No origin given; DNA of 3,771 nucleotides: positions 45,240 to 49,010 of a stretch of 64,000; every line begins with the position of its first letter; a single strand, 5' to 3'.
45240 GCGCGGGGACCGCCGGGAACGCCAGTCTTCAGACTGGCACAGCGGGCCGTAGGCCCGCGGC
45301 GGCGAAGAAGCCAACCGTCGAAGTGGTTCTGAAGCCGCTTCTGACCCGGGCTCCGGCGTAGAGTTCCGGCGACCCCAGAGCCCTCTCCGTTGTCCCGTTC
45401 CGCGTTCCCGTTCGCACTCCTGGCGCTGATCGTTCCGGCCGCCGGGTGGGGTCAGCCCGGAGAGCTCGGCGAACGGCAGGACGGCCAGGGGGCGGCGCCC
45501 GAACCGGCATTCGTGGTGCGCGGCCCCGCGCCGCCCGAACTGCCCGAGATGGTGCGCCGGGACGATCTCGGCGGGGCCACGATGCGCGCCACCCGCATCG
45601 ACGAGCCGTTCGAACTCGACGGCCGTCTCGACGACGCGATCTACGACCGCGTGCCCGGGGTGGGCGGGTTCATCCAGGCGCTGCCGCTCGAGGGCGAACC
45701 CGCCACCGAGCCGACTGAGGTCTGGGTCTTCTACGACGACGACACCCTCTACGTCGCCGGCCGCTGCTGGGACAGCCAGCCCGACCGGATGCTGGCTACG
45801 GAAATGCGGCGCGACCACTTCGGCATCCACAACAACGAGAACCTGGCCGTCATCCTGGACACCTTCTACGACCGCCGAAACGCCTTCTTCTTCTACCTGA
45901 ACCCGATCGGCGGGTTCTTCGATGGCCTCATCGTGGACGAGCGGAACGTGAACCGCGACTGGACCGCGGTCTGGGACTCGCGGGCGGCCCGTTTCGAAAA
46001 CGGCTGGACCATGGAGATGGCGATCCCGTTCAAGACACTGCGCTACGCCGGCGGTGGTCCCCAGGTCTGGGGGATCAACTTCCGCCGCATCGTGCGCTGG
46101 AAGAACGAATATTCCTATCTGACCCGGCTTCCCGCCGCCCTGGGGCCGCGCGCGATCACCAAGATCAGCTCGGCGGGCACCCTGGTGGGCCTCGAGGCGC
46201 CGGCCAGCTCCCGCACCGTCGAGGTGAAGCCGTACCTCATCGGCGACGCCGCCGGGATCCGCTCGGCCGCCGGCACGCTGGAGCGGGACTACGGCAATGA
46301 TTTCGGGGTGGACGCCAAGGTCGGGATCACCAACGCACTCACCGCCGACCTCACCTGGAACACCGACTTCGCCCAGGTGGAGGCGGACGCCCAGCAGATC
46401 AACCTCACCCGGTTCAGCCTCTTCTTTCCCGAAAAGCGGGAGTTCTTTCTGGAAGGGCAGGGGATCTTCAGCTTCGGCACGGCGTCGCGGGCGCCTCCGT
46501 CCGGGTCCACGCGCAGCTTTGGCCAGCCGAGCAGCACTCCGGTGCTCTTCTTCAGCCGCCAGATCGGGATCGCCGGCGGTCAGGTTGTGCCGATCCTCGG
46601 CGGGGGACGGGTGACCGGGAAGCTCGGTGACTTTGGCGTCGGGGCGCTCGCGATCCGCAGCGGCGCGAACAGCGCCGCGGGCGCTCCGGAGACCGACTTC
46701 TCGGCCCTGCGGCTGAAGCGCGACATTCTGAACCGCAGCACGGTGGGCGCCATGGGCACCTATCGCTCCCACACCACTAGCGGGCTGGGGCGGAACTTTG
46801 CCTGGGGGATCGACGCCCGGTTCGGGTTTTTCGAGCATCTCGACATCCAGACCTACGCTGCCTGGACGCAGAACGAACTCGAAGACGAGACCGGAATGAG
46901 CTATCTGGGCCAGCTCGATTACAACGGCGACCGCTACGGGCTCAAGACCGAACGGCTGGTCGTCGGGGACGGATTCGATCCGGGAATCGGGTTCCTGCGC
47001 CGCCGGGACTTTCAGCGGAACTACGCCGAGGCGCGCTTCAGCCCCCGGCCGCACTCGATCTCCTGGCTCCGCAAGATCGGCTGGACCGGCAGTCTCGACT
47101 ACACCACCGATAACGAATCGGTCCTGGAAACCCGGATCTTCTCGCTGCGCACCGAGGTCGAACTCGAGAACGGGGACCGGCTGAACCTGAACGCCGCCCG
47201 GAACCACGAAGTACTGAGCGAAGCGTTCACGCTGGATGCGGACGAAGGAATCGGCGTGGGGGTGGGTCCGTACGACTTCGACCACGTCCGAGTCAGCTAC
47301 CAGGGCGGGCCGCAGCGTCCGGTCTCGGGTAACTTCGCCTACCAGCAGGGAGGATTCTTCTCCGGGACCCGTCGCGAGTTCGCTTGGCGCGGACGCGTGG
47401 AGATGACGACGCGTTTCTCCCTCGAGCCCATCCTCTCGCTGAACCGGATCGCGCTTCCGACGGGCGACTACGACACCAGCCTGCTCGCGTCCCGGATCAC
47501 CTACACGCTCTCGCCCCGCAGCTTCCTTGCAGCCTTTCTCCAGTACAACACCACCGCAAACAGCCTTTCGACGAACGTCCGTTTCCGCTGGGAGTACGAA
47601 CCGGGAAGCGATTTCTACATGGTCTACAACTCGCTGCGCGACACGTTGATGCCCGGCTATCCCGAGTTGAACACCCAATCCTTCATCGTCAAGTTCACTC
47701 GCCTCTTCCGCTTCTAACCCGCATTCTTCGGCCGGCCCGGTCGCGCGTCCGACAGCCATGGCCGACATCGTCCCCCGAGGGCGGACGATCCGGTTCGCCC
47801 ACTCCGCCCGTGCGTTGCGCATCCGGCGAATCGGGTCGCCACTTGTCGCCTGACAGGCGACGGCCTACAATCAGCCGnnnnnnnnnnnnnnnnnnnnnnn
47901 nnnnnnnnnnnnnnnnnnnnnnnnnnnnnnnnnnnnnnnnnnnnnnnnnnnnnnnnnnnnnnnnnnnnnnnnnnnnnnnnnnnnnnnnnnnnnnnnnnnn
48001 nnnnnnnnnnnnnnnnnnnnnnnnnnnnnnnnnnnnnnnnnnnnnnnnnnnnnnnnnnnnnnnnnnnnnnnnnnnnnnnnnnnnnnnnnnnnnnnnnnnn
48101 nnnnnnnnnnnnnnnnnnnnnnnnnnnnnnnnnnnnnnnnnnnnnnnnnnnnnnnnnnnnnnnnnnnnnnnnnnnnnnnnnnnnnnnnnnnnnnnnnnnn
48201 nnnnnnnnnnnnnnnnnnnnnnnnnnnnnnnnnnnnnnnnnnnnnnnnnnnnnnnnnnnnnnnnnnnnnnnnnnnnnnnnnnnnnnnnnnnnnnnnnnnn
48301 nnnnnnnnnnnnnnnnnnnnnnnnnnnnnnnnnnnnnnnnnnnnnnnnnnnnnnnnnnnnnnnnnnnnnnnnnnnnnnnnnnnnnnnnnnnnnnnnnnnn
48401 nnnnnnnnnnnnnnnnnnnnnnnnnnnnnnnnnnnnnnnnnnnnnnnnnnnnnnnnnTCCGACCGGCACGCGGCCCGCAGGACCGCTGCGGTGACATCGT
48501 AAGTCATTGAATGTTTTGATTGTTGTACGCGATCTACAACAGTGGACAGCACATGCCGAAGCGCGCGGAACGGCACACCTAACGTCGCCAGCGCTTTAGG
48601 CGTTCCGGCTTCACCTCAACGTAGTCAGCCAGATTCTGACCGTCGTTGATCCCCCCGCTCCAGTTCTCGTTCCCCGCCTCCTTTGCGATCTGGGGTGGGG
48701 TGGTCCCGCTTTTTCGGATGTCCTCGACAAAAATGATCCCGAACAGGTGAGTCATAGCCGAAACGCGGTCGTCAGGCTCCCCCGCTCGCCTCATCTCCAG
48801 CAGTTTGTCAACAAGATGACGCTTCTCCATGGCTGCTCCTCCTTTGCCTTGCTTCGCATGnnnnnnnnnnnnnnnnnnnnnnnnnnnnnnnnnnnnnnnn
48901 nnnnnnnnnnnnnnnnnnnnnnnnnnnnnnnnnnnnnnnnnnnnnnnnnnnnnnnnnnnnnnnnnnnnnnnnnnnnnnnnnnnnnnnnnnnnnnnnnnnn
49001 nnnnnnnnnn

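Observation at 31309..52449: Tandem array of seven CBM9-like/DUF5916 outer-membrane beta-barrel paralogues in two subfamilies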

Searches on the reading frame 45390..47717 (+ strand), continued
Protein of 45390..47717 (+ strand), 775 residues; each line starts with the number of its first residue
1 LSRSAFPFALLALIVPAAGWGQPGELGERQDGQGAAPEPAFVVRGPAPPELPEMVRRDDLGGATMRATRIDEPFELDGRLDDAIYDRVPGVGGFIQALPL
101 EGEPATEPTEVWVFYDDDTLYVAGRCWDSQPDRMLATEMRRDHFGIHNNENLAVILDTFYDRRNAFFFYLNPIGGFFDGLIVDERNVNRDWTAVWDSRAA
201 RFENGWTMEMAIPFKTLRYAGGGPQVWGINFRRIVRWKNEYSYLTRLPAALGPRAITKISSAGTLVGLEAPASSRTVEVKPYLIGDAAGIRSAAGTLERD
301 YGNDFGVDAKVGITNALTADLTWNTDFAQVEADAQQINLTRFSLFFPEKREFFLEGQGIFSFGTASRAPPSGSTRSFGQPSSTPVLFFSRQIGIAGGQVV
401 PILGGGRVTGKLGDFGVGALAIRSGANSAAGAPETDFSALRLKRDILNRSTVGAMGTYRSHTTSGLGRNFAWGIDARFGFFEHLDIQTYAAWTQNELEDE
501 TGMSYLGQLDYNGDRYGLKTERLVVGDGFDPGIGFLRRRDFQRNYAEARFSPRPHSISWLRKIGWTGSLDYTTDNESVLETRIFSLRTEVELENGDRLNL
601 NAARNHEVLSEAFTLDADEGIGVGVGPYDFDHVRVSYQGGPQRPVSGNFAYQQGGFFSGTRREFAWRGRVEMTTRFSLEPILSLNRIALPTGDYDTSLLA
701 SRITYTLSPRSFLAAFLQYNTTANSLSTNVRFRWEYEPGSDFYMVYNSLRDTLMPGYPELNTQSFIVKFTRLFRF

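Call 34: fold_search(model_id=the predicted structure, library=pdb)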
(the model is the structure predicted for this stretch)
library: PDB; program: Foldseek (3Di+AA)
matches with E <= 10: 878; with E <= 0.001: 153
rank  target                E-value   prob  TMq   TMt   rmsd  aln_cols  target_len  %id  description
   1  1i82_A                1.4e-07  1.00  0.20  0.73   4.4       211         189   16  FAMILY 9 CARBOHYDRATE-BINDING MODULE FROM THERMOTOGA MARITIMA XYLANASE 10A WITH CELLOBIOSE (released 2001-06-13)
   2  7nwn                  1.7e-07  1.00  0.20  0.70   4.6       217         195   13  A carbohydrate binding module family 9 (CBM9) from Caldicellulsiruptor kristjanssonii (released 2021-07-07)
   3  4rdt_A                7.6e-07  1.00  0.30  0.35  15.6       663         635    8  Structure of the bacterial Zn-transporter ZnuD from Neisseria meningitidis (flexible conformation bound to a zinc ion) (released 2015-08-19)
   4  7nwo                  9.1e-07  1.00  0.19  0.70   4.0       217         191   13  A carbohydrate binding module family 9 (CBM9) from Caldicellulosiruptor kristjanssonii in complex with glucose (released 2021-07-07)
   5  4rdt_B                1.3e-06  1.00  0.30  0.35  15.8       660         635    8  Structure of the bacterial Zn-transporter ZnuD from Neisseria meningitidis (flexible conformation bound to a zinc ion) (released 2015-08-19)
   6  6h7v_A                6.2e-06  1.00  0.26  0.29  17.7       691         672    9  Crystal structure of BauA, the Ferric preacinetobactin receptor from Acinetobacter baumannii (released 2018-10-10)
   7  8ae1_A                6.5e-06  1.00  0.19  0.16  22.3       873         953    9  Structure of trimeric SlpA outer membrane protein (released 2022-11-30)
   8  5fp2_B                6.8e-06  1.00  0.27  0.37  18.7       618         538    9  Crystal structure of the siderophore receptor PirA from Pseudomonas aeruginosa (released 2015-12-09)
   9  8agd_A                7.5e-06  1.00  0.18  0.13  23.8      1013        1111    8  Full SDBC and SOD assembly (released 2023-04-12)
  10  6e4v                  8.2e-06  1.00  0.29  0.32  19.2       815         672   10  The Crystal Structure of FhuE from E. coli in complex with its substrate Coprogen (released 2019-04-10)
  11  9a3c_MODEL_1_A        1.1e-05  0.99  0.20  0.21  25.3       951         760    8  Model of E. coli Fiu by in-cell photo-crosslinking MS and deep learning (released 2023-02-24)
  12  4rhb_A                1.3e-05  1.00  0.29  0.37  16.4       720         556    7  Crystal structure of the lipopolysaccharide assembly complex LptD-LptE from the Escherichia coli outer membrane (released 2015-08-26)
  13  8s34_A                1.3e-05  1.00  0.26  0.29  21.8       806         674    8  Ferric-mycobactin receptor (FemA) in complex with aeruginic acid (released 2025-02-26)
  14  1po3_B                1.5e-05  1.00  0.24  0.27  17.9       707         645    8  Crystal structure of ferric citrate transporter FecA in complex with ferric citrate (released 2003-11-18)
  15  1kmp                  1.5e-05  1.00  0.24  0.27  17.9       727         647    8  Crystal structure of the Outer Membrane Transporter FecA Complexed with Ferric Citrate (released 2002-03-06)
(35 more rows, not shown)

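Call 35: search_solved_structures(query=A1, max_evalue=1, show_alignments=2)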
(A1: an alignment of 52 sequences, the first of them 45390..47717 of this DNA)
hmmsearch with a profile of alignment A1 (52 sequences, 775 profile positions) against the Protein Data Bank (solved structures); distinct sequences matched with E-value up to 1: 0.

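Call 38: search_protein_families(library=ncbifam, proteins=[window:45390-47717:+], max_evalue=0.001)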
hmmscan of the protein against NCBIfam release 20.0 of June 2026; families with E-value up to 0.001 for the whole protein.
window:45390-47717:+ (775 aa): 0 families

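Call 42: find_encoding_contigs(protein=P0105, flank=10000, max_places=2)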
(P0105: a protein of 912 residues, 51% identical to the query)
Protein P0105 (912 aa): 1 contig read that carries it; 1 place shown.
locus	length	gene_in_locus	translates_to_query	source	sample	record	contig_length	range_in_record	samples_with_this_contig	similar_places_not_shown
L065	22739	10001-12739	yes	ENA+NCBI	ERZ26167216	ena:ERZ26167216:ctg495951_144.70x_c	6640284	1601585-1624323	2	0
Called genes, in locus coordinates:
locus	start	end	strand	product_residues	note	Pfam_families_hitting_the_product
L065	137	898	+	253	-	PF24859:FdhE_central, PF24860:FdhE_C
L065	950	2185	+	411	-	PF00108:Thiolase_N, PF02803:Thiolase_C, PF22691:Thiolase_C_1 (faint)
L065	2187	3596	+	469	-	PF00939:Na_sulph_symp, PF03600:CitMHS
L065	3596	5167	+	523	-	PF01979:Amidohydro_1, PF07969:Amidohydro_3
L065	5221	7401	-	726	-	-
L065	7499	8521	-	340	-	PF00756:Esterase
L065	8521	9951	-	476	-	PF01425:Amidase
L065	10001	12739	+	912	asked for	PF19313:DUF5916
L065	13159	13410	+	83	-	-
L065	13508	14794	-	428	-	PF01011:PQQ (faint), PF13360:PQQ_2, PF13570:Beta-prop_ACSF4 (weak)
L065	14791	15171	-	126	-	PF01740:STAS, PF13466:STAS_2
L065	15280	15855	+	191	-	PF13302:Acetyltransf_3, PF00583:Acetyltransf_1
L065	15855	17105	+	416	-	PF01011:PQQ (faint), PF13360:PQQ_2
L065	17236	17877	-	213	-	PF03167:UDG (weak)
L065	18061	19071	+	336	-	PF00872:Transposase_mut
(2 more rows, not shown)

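Call 43: find_encoding_contigs(protein=P0057, flank=10000, max_places=2)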
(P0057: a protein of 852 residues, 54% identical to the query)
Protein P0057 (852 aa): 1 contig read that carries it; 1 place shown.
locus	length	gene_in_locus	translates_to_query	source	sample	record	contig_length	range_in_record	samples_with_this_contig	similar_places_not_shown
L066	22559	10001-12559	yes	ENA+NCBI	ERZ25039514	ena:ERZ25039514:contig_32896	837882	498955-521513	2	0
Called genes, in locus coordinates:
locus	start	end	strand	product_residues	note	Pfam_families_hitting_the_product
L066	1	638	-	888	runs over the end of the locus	PF00873:ACR_tran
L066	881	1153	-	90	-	PF00873:ACR_tran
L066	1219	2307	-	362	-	PF25919:BSH_CusB (faint), PF25917:BSH_RND, PF25973:BSH_CzcB, PF25944:Beta-barrel_RND (weak), PF25954:Beta-barrel_RND_2, PF25967:RND-MFP_C, PF25975:CzcB_C, PF25989:YknX_C, +1 more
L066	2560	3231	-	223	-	PF13263:PHP_C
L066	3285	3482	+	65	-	-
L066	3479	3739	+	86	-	-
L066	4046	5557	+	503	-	PF01839:FG-GAP (faint), PF13517:FG-GAP_3, PF07593:UnbV_ASPIC (weak)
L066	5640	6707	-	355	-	-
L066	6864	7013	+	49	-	-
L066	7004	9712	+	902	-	PF19313:DUF5916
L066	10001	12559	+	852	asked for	PF06452:CBM9_1 (faint), PF19313:DUF5916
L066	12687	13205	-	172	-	-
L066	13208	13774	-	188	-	-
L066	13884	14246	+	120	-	PF03328:HpcH_HpaI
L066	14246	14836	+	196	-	PF03328:HpcH_HpaI, PF15617:C-C_Bond_Lyase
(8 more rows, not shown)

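Call 54: find_encoding_contigs(protein=P0019, flank=10000, max_places=2)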
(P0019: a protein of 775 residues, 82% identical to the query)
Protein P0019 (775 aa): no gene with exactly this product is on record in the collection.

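Call 67: search_protein_representatives(alignment_id=A1)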
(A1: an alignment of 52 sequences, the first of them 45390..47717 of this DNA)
Query: 52 sequences, 775 profile positions. Proteins with E-value up to 0.001 (for the whole library): 31873; up to 1e-10: 19274; up to 1e-30: 7243. The best 150 are listed.
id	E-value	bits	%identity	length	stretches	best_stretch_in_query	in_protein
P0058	0.0e+00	1253.7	-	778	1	30-775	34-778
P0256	0.0e+00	1084.3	-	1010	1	34-775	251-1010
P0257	0.0e+00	1067.6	-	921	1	32-775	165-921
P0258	0.0e+00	1065.7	-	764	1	37-775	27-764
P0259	0.0e+00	1043.1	-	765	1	41-775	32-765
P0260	0.0e+00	1039.6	-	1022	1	42-775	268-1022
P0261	0.0e+00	1023.0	-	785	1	43-775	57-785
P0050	0.0e+00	1018.3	-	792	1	17-619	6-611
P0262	0.0e+00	1013.1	-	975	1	43-775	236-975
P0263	2.1e-298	1007.9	-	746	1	42-775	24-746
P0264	9.4e-292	985.9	-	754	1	65-775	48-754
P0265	3.1e-287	970.9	-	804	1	25-660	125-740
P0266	5.9e-287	970.0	-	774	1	16-775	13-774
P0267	2.6e-283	958.0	-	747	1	60-775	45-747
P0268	2.4e-280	948.1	-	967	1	37-775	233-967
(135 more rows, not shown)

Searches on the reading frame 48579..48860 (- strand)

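Call 13: search_protein_families(library=pfam, proteins=[window:48579-48860:-], max_evalue=0.001)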
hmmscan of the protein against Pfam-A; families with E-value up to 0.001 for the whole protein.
window:48579-48860:- (93 aa): 1 family
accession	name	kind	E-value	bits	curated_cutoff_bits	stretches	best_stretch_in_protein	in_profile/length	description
PF24718.1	HTH_73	-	1.1e-07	32.1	27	1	15-84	4-71/71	HTH-like domain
